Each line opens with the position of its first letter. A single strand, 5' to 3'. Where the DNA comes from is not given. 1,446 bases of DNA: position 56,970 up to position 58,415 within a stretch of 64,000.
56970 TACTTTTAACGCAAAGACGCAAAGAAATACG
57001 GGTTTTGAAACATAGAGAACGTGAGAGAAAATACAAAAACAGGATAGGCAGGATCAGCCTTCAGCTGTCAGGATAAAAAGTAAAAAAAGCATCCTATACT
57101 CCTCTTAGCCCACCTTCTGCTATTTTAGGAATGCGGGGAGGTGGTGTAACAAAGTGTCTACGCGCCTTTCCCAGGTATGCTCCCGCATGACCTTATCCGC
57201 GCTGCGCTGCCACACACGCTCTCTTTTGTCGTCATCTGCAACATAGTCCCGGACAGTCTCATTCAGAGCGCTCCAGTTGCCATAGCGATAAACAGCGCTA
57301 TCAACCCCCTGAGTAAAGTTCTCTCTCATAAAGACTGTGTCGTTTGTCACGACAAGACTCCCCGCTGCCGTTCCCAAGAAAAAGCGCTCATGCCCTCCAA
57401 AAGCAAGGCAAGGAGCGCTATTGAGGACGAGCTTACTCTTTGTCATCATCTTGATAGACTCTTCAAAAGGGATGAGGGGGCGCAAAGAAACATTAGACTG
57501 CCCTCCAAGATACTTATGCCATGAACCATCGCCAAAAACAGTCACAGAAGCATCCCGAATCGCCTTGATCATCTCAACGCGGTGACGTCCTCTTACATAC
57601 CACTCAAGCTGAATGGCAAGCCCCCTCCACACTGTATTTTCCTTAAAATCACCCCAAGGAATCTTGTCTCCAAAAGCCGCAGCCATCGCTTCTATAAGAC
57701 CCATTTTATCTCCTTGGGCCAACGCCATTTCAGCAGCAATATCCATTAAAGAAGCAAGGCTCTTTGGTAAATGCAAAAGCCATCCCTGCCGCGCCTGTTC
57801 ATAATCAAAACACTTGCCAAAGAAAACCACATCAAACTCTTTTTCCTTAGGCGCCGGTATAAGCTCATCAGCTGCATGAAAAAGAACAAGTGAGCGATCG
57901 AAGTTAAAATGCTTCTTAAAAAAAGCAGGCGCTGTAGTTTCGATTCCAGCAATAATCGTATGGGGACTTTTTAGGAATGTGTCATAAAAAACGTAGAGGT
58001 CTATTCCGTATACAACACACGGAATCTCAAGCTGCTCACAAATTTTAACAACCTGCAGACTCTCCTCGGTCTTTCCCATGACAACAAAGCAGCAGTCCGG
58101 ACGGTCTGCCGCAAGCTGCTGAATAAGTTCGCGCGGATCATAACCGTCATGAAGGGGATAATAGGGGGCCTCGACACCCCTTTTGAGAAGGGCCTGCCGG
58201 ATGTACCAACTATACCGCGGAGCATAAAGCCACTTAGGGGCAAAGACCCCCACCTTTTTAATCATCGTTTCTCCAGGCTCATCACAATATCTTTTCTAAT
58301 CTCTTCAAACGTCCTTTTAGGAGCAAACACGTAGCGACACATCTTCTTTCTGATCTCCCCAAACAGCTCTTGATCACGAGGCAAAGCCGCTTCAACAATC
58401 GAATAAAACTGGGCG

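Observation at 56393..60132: L,D-transpeptidase / TagF-like / CgeB-like operon next to gmhA: possible cell-wall-linked glycopolymer system in a chlamydia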

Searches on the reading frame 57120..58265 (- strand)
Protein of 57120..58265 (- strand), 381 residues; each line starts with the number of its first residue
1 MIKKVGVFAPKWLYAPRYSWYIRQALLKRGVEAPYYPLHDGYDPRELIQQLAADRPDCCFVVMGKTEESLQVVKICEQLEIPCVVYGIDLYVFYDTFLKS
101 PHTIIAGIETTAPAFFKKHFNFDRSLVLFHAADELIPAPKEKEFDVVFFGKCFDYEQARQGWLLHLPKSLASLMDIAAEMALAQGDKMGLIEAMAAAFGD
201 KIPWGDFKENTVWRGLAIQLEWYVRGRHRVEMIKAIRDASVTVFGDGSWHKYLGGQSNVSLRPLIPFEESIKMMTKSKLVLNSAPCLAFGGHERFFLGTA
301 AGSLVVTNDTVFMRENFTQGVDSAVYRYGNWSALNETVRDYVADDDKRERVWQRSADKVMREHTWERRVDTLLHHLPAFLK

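Call 3: search_protein_families(library=pfam, proteins=[window:57120-58265:-], max_evalue=1)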
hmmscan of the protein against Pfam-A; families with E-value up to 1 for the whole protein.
window:57120-58265:- (381 aa): 4 families
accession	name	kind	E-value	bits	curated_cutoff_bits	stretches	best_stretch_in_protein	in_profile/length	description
PF13524.12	Glyco_trans_1_2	-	2.3e-16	60.5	25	1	230-373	3-143/144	Glycosyl transferase-like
PF00534.26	Glycos_transf_1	-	0.0017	18.3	26.4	1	300-353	114-167/172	Glycosyl transferases group 1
PF11834.13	KHA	-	0.057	13.9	29.6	1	157-179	14-36/67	KHA, dimerisation domain of potassium ion channel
PF13716.11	CRAL_TRIO_2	-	0.22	12.3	23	1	121-163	17-59/137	Divergent CRAL/TRIO domain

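Call 4: search_protein_families(library=ncbifam, proteins=[window:57120-58265:-], max_evalue=1)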
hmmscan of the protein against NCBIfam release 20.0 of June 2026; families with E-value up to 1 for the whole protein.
window:57120-58265:- (381 aa): 2 families
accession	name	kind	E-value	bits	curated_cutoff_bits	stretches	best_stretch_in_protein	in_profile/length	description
TIGR04063.1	stp3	hypoth_equivalog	0.0036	16.2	442.05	1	300-370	316-386/397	TIGR04063 family PEP-CTERM/XrtA system glycosyltransferase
NF053787.1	GlcN_PG_synth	equivalog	0.02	13.7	480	1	298-377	281-357/361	N-acetylglucosaminyl phosphatidylglycerol synthase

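Call 22: find_homologous_proteins(query=window:57120-58265:-)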
Query window:57120-58265:- (381 aa): 3 proteins with E <= 0.001 among 4079 candidates.
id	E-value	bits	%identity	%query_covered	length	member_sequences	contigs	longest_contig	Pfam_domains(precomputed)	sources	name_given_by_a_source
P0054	8.3e-264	893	100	100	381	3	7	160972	PF13524.13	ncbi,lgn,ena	-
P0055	6.7e-49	185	31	100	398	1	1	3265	PF13524.13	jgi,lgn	-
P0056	5.6e-4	37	29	39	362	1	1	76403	PF13524.13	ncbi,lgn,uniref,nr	ncbi:CgeB family protein [Propionivibrio limicola]|uniref:CgeB family protein n=1 Tax=Propionivibrio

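Call 23: find_encoding_contigs(protein=P0054, flank=10000, max_places=6)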
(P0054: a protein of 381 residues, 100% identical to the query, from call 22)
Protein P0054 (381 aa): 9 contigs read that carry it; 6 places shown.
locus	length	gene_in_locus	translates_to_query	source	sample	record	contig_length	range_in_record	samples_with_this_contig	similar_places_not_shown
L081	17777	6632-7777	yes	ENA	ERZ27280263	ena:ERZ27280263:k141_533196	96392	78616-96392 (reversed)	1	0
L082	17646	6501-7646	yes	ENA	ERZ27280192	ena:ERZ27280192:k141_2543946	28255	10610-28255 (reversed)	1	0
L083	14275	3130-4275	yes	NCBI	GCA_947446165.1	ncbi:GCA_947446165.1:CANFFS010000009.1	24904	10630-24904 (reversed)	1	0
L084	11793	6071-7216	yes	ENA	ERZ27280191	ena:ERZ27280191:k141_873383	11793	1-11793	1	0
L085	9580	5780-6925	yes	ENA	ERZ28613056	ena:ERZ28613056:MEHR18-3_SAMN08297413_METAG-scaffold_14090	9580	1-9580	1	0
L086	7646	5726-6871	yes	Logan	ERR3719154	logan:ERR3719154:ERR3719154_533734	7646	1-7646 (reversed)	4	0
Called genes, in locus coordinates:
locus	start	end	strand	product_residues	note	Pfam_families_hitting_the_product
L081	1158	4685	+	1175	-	-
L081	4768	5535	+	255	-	PF03734:YkuD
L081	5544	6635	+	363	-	PF04464:Glyphos_transf (weak)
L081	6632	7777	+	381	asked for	PF13524:Glyco_trans_1_2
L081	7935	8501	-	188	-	PF13580:SIS_2, PF01380:SIS (faint)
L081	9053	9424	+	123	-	-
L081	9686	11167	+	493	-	PF05958:tRNA_U5-meth_tr, PF02475:TRM5-TYW2_MTfase (faint), PF13847:Methyltransf_31, PF13649:Methyltransf_25 (weak)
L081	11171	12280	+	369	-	PF01702:TGT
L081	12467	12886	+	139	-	PF02699:YajC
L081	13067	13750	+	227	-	PF01135:PCMT, PF13649:Methyltransf_25 (faint)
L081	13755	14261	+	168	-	-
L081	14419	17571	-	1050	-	PF04234:CopC (faint), PF17802:SpaA (faint), PF03781:FGE-sulfatase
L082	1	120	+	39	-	?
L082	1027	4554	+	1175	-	-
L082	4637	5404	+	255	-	PF03734:YkuD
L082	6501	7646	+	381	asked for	PF13524:Glyco_trans_1_2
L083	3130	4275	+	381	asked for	PF13524:Glyco_trans_1_2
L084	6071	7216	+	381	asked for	PF13524:Glyco_trans_1_2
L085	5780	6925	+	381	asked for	PF13524:Glyco_trans_1_2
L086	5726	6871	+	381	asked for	PF13524:Glyco_trans_1_2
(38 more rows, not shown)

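Call 24: find_encoding_contigs(protein=P0055, flank=5000, max_places=3)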
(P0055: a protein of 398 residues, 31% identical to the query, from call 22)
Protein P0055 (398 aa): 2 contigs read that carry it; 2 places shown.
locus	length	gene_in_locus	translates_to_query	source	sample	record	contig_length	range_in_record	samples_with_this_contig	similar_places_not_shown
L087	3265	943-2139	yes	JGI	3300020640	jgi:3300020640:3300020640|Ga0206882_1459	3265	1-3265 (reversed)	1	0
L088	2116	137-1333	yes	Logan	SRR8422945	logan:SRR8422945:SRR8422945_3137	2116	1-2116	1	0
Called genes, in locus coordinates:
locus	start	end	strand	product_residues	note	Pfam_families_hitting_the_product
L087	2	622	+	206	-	?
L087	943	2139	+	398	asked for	PF13524:Glyco_trans_1_2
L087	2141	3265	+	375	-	?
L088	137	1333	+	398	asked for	PF13524:Glyco_trans_1_2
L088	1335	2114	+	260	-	?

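Call 36: search_solved_structures(query=window:57120-58265:-, max_evalue=10, show_alignments=2)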
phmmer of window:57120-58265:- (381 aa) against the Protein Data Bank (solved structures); distinct sequences matched with E-value up to 10: 1.
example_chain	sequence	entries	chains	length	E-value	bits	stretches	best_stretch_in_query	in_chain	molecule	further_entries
3m1y_A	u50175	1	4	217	0.1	15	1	124-174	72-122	Phosphoserine phosphatase (SerB)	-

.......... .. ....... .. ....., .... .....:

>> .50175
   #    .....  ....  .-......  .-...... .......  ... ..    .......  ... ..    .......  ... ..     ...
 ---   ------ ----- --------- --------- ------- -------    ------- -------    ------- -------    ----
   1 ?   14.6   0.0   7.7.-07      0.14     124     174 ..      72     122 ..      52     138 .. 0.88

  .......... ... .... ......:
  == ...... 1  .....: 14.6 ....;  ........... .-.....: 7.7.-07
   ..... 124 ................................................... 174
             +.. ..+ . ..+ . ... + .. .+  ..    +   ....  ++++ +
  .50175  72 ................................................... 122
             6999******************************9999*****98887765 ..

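Call 41: search_protein_representatives(protein=window:57120-58265:-)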
Query: 381 residues. Proteins with E-value up to 0.001 (for the whole library): 1663; up to 1e-10: 568; up to 1e-30: 157. The best 150 are listed.
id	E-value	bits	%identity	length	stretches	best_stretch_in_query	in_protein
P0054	2.6e-264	892.7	100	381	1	1-381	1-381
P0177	4.7e-86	305.9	32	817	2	77-380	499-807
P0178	8.7e-62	226.0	35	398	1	21-380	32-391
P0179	2.1e-54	201.7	34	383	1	23-374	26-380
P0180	2.9e-54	201.2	34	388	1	16-377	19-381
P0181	6.8e-54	200.0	34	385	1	1-381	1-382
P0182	1.8e-52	195.3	32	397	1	12-380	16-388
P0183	6.7e-52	193.5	33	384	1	25-380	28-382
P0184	2.9e-51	191.3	35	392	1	17-376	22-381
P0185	5.1e-51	190.6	33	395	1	17-381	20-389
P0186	5.5e-51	190.4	33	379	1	20-380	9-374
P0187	2.7e-49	184.9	32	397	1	1-381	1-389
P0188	5.3e-49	183.9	32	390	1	22-380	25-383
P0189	1.8e-47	178.9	32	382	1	20-378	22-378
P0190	6.4e-47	177.1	31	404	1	18-381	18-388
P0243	1.0e-37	146.8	31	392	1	18-372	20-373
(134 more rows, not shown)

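Call 42: list_cluster_members(proteins=[P0177, P0178, P0179, P0180, P0181, P0182, P0183, P0184, P0185, P0186])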
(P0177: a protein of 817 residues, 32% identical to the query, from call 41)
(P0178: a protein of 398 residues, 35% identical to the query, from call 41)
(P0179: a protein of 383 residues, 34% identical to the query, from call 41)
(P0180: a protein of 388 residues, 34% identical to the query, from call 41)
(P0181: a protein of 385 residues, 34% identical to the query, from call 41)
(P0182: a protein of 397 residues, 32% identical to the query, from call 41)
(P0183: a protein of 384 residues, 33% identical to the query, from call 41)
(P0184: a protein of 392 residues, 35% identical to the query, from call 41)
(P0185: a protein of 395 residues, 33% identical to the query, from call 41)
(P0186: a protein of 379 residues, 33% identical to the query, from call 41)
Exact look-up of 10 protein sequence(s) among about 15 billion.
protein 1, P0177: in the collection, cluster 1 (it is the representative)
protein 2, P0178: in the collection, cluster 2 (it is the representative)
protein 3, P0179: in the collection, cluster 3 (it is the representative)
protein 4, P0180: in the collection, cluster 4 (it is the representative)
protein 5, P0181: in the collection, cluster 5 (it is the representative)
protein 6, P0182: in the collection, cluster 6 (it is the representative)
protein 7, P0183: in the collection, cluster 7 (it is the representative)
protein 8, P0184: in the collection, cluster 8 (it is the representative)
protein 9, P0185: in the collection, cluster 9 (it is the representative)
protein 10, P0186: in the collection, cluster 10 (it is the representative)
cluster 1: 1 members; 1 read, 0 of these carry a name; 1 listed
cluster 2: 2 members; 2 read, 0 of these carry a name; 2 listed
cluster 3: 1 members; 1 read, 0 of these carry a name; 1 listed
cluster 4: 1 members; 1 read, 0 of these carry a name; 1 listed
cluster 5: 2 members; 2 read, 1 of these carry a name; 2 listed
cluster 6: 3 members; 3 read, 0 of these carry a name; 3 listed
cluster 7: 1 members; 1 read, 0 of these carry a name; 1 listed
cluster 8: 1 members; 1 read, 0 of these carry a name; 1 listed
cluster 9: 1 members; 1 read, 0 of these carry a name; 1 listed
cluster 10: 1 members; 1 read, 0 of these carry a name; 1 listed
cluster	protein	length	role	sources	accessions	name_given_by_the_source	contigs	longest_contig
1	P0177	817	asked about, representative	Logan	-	-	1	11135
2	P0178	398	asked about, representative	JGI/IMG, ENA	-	-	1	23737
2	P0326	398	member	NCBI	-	-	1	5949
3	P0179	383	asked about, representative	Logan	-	-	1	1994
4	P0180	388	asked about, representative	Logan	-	-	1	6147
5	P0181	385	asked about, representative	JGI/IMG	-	hypothetical protein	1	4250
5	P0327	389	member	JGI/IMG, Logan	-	-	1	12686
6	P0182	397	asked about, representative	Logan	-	-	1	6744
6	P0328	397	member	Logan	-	-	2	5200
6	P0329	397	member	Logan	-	-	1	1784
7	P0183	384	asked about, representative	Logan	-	-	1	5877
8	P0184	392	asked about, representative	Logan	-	-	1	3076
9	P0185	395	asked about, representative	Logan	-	-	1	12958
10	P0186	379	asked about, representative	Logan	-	-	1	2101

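Call 43: find_encoding_contigs(protein=P0178, flank=8000, max_places=2)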
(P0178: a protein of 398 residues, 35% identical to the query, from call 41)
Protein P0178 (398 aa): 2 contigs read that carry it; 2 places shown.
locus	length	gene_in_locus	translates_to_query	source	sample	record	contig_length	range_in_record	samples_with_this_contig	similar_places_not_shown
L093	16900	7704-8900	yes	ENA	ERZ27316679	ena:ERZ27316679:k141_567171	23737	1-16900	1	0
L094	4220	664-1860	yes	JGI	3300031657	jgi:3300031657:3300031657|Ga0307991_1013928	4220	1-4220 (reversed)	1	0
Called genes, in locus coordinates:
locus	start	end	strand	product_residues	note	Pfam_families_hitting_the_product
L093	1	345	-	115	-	?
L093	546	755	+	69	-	-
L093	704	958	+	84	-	PF02325:CCB3_YggT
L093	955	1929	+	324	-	PF01207:Dus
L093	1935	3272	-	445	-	PF07690:MFS_1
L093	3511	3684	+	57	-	-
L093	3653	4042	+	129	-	-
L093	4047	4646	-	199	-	PF01725:Ham1p_like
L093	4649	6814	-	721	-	PF27167:HTH_GRAD, PF03449:GreA_GreB_N, PF01272:GreA_GreB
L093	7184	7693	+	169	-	-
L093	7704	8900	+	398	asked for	PF13524:Glyco_trans_1_2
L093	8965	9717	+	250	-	PF00535:Glycos_transf_2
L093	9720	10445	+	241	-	PF01522:Polysacc_deac_1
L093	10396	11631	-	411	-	PF13439:Glyco_transf_4, PF13477:Glyco_trans_4_2, PF13579:Glyco_trans_4_4 (weak), PF00534:Glycos_transf_1, PF13692:Glyco_trans_1_4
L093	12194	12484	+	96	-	PF02201:SWIB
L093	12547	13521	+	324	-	PF00149:Metallophos, PF12850:Metallophos_2 (weak)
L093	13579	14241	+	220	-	PF01128:IspD, PF12804:NTP_transf_3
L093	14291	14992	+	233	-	PF01416:PseudoU_synth_1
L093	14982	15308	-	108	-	PF00338:Ribosomal_S10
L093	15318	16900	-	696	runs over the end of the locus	PF00009:GTP_EFTU, PF22042:EF-G_D2, PF03144:GTP_EFTU_D2, PF14492:EFG_III, PF16658:RF3_C, PF03764:EFG_IV, PF00679:EFG_C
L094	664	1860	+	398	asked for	PF13524:Glyco_trans_1_2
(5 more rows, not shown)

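Call 44: find_encoding_contigs(protein=P0177, flank=8000, max_places=2)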
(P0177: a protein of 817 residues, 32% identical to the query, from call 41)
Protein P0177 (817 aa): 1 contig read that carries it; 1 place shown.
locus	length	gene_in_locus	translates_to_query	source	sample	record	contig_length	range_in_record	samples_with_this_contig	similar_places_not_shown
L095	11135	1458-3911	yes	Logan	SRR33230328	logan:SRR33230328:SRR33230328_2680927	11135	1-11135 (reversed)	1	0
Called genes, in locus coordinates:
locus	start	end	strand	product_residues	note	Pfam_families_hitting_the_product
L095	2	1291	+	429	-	?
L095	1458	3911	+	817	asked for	PF13524:Glyco_trans_1_2, PF00534:Glycos_transf_1 (faint), PF13524:Glyco_trans_1_2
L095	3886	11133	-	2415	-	?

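Call 74: find_encoding_contigs(protein=P0185, flank=7000, max_places=1)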
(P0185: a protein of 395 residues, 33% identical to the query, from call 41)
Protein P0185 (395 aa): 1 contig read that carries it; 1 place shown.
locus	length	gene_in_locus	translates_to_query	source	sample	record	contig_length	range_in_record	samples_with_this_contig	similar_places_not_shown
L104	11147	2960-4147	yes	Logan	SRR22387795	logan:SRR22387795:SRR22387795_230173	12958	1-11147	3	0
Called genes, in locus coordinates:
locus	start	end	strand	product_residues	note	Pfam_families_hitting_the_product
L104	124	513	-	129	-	PF00380:Ribosomal_S9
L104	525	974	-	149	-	PF00572:Ribosomal_L13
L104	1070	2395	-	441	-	PF00919:UPF0004, PF04055:Radical_SAM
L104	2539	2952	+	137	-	-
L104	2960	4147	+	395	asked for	PF13524:Glyco_trans_1_2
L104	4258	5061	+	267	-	PF02348:CTP_transf_3, PF12804:NTP_transf_3 (weak)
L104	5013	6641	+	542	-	PF06418:CTP_synth_N, PF00117:GATase, PF07722:Peptidase_C26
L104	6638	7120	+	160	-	PF03652:RuvX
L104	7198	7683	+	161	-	-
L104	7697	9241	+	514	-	PF00479:G6PD_N, PF02781:G6PD_C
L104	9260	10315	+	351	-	PF10128:OpcA_G6PD_assem, PF20171:OpcA_G6PD_C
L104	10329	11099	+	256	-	PF01182:Glucosamine_iso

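Call 75: find_encoding_contigs(protein=P0327, flank=7000, max_places=1)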
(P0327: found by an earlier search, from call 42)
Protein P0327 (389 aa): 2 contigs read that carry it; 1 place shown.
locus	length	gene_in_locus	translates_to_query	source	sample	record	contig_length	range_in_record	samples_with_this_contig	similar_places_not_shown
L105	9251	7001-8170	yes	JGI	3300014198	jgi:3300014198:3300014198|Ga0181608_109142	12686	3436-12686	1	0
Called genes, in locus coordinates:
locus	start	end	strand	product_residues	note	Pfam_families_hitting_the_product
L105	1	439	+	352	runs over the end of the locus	PF04464:Glyphos_transf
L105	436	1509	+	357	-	PF04464:Glyphos_transf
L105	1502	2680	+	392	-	PF13524:Glyco_trans_1_2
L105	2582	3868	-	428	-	-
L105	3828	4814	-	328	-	-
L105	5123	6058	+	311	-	PF00534:Glycos_transf_1, PF13692:Glyco_trans_1_4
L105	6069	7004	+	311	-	PF00534:Glycos_transf_1, PF13692:Glyco_trans_1_4 (weak)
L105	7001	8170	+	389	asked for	PF13524:Glyco_trans_1_2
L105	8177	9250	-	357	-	?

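Call 80: predict_structure(alignment_id=A2)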
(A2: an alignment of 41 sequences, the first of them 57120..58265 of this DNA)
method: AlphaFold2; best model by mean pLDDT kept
length: 381 residues; sequences in the alignment: 41
mean_pLDDT: 94.8   pTM: 0.92
mean pLDDT of the five models: 94.8, 94.4, 94.3, 94.2, 94.1
residues with pLDDT >= 90: 344; 70-90: 26; 50-70: 11; < 50: 0
segments of 3 or more residues with pLDDT < 50: none
pLDDT, mean of each block of 10 residues (from residue 1): 96 92 98 94 92 98 87 95 95 89 96 93 96 95 98 98 95 97 95 90 60 88 98 99 98 98 97 98 96 97 98 98 98 98 98 98 98 97 92
secondary structure, 60 per line:
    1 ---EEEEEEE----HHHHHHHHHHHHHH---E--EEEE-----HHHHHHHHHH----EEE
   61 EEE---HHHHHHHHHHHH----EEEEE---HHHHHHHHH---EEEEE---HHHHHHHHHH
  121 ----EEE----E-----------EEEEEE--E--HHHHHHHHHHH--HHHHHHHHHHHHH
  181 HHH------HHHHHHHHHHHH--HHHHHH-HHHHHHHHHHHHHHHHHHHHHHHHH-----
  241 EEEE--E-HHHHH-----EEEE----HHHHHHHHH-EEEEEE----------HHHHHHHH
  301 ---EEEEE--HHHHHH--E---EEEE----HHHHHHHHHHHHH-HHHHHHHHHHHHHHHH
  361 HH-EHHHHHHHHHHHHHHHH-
elements in order: E4-10 H15-28 E35-38 H44-53 E58-63 H67-78 E83-87 H91-99 E103-107 H111-120 E125-127 E144-149 H155-165 H168-183 H190-201 H204-209 H211-235 E241-244 H249-253 E259-262 H267-275 E277-282 H293-300 E304-308 H311-316 E323-326 H331-343 H345-362 H365-380

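Call 83: fold_search(model_id=the predicted structure, library=pdb)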
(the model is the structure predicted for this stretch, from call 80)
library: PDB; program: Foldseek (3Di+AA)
matches with E <= 10: 1524; with E <= 0.001: 190
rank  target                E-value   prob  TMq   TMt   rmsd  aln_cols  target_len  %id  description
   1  7qsg_A                2.7e-11  1.00  0.56  0.57   6.9       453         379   10  Methylmannose polysaccharide mannosyltransferase from M. hassiacum (released 2023-01-25)
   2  6n1x                  3.6e-11  1.00  0.57  0.57   9.0       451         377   10  BshA from Staphylococcus aureus complexed with UDP and N-acetylglucosamine (released 2019-08-21)
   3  6d9t                  1.0e-10  1.00  0.61  0.62   6.0       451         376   10  BshA from Staphylococcus aureus complexed with UDP (released 2019-05-08)
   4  2jjm_A                2.9e-10  1.00  0.60  0.64   5.8       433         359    9  Crystal Structure of a family GT4 glycosyltransferase from Bacillus anthracis ORF BA1558. (released 2008-08-05)
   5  5d00_B                4.2e-10  1.00  0.58  0.61   7.5       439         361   12  Crystal structure of BshA from B. subtilis complexed with N-acetylglucosaminyl-malate and UMP (released 2016-09-07)
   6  3mbo_D                5.3e-10  1.00  0.60  0.61   6.3       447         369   10  Crystal Structure of the Glycosyltransferase BaBshA bound with UDP and L-malate (released 2010-09-29)
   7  3c48_A                5.3e-10  1.00  0.42  0.41  12.6       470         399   14  Structure of the retaining glycosyltransferase MshA: The first step in mycothiol biosynthesis. Organism: Corynebacteri (released 2008-03-25)
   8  3c48_B                6.6e-10  1.00  0.44  0.43  12.4       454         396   14  Structure of the retaining glycosyltransferase MshA: The first step in mycothiol biosynthesis. Organism: Corynebacteri (released 2008-03-25)
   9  6eji_A                7.4e-10  1.00  0.56  0.59   8.1       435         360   12  Structure of a glycosyltransferase (released 2018-02-07)
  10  3oka_A                1.1e-09  1.00  0.51  0.52   7.7       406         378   13  Crystal structure of Corynebacterium glutamicum PimB' in complex with GDP-Man (triclinic crystal form) (released 2010-09-15)
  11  3mbo_F                1.3e-09  1.00  0.59  0.60   6.8       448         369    9  Crystal Structure of the Glycosyltransferase BaBshA bound with UDP and L-malate (released 2010-09-29)
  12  5d01_A                1.3e-09  1.00  0.58  0.61   8.6       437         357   11  Crystal structure of BshA from B. subtilis complexed with N-acetylglucosaminyl-malate (released 2016-09-07)
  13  3mbo_A                1.4e-09  1.00  0.62  0.64   5.5       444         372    9  Crystal Structure of the Glycosyltransferase BaBshA bound with UDP and L-malate (released 2010-09-29)
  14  3c4q_B                2.4e-09  1.00  0.52  0.51  12.7       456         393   14  Structure of the retaining glycosyltransferase MshA : The first step in mycothiol biosynthesis. Organism : Corynebacte (released 2008-04-01)
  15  5d00_A                2.7e-09  1.00  0.58  0.61   8.2       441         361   11  Crystal structure of BshA from B. subtilis complexed with N-acetylglucosaminyl-malate and UMP (released 2016-09-07)
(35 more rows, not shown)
